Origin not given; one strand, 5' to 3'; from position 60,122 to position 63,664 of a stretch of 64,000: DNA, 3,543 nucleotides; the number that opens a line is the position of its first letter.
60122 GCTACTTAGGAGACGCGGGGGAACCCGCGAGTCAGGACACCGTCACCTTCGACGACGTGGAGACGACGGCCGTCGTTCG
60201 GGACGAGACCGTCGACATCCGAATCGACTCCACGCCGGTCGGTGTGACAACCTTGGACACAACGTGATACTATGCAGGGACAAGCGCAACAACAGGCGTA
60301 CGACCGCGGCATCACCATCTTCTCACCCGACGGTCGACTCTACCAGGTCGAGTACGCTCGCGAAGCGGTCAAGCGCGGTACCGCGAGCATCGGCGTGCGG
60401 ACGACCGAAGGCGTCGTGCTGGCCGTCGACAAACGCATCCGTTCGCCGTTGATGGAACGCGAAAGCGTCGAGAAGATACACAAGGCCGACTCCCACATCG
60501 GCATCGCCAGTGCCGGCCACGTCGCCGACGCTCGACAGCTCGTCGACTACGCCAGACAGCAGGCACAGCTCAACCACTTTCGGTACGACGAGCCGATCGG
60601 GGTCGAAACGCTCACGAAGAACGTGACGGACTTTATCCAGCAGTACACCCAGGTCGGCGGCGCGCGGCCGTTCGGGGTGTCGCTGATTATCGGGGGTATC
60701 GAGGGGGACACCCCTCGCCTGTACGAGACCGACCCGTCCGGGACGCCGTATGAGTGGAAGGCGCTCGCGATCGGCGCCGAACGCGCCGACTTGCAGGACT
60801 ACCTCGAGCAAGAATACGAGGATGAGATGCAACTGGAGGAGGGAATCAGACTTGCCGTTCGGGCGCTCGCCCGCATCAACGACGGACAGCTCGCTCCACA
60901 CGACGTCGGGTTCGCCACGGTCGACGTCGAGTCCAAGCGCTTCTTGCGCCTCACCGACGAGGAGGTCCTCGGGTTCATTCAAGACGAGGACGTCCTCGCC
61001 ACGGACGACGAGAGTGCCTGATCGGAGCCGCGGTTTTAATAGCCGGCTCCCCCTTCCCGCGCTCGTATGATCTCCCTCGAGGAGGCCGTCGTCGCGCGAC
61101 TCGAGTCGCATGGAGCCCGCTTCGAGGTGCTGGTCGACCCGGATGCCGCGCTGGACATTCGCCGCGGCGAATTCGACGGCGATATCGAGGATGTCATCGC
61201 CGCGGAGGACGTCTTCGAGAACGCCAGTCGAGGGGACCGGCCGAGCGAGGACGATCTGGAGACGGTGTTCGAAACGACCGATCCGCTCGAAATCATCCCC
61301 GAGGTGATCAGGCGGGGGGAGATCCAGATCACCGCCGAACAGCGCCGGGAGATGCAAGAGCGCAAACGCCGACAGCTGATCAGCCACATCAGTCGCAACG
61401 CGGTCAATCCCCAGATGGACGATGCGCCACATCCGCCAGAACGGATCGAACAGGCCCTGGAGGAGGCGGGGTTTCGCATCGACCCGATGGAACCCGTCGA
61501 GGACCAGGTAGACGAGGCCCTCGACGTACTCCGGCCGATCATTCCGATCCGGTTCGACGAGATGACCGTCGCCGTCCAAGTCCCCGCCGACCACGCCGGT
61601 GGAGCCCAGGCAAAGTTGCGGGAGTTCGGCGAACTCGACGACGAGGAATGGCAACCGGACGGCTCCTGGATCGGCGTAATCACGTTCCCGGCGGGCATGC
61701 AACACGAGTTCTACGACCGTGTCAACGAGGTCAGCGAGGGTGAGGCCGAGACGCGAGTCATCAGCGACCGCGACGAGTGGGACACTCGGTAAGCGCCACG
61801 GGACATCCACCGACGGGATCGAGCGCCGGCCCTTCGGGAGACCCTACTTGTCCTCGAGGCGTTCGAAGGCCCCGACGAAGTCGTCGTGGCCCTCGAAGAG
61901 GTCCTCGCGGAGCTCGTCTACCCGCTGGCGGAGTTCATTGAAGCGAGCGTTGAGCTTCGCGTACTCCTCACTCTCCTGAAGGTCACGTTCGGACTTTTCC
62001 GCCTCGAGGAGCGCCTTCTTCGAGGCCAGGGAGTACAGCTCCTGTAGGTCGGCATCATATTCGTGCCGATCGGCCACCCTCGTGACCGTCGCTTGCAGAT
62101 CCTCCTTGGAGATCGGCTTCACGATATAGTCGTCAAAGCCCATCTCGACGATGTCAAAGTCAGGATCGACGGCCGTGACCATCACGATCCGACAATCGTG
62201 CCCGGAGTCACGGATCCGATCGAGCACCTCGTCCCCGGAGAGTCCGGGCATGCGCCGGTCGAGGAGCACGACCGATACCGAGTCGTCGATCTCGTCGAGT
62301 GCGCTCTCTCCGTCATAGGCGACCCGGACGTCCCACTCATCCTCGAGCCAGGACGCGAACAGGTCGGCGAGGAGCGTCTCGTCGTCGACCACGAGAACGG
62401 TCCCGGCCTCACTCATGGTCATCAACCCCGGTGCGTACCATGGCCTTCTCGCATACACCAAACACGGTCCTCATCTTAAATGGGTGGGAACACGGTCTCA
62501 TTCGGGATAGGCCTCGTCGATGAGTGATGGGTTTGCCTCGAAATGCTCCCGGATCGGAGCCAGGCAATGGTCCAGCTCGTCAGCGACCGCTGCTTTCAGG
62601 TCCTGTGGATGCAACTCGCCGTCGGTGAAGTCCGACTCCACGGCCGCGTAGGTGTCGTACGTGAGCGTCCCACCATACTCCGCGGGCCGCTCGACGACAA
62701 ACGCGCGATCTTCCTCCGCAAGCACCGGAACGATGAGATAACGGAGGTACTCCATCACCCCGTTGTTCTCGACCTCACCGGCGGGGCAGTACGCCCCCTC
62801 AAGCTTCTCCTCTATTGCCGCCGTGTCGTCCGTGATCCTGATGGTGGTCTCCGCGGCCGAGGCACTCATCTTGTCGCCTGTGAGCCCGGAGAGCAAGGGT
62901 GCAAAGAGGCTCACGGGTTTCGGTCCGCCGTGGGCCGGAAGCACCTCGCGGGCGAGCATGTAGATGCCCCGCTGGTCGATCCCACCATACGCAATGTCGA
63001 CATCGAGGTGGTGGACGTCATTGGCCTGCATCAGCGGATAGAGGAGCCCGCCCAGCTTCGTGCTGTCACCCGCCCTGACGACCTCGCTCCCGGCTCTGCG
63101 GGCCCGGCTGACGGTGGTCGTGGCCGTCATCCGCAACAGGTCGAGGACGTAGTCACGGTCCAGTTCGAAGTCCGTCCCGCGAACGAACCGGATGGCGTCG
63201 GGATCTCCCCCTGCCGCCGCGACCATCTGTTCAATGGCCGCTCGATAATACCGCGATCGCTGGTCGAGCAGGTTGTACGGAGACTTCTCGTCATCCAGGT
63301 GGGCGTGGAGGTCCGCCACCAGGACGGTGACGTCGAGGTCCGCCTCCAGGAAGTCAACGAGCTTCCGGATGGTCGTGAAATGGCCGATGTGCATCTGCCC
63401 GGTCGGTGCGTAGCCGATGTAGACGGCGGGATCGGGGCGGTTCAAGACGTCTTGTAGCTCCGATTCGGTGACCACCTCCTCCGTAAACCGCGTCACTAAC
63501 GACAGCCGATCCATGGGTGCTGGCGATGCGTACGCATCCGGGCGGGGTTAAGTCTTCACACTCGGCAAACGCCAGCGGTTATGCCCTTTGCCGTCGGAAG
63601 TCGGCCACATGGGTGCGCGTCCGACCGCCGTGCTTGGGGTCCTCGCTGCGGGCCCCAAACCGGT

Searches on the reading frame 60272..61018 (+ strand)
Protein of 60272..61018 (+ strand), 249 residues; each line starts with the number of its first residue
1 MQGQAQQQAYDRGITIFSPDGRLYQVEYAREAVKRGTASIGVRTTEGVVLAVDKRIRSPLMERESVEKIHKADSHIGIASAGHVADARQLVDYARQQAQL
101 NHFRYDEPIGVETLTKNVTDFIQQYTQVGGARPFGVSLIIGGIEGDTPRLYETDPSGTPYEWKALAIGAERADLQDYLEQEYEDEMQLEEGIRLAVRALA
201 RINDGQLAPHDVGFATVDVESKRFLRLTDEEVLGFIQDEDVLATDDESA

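Call 92: search_protein_families(library=pfam, proteins=[window:60272-61018:+], max_evalue=0.0001)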
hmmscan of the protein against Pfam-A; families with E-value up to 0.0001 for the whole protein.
window:60272-61018:+ (249 aa): 2 families
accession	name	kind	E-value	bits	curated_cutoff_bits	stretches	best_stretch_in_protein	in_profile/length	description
PF00227.31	Proteasome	-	5e-57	193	22.4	1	33-205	1-176/189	Proteasome subunit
PF10584.14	Proteasome_A_N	-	6.7e-14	51.7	27.7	1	10-32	1-23/23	Proteasome subunit A N-terminal signature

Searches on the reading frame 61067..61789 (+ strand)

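Call 92: search_protein_families(library=pfam, proteins=[window:61067-61789:+], max_evalue=0.0001)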
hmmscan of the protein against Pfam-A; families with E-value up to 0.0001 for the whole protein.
window:61067-61789:+ (241 aa): 3 families
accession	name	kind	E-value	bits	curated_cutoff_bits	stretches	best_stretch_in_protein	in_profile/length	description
PF01172.24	SBDS_N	-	4.1e-25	88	24.6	1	7-94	2-88/88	Shwachman-Bodian-Diamond syndrome (SBDS) N-terminal domain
PF09377.16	SBDS_domain_II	-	2.1e-19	69.6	27.2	1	102-163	1-61/62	SBDS protein, domain II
PF20268.4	SBDS_C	-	1.3e-18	67.1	27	1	166-233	1-70/71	SBDS protein, C-terminal domain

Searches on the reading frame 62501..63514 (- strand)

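Call 19: search_protein_families(library=pfam, proteins=[window:62501-63514:-], max_evalue=0.00001)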
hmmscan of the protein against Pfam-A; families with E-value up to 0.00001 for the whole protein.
window:62501-63514:- (338 aa): 1 family
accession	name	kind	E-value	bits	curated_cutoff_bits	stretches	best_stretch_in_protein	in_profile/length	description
PF00579.31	tRNA-synt_1b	-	2.6e-54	185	21.1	1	28-318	5-291/292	tRNA synthetases class I (W and Y)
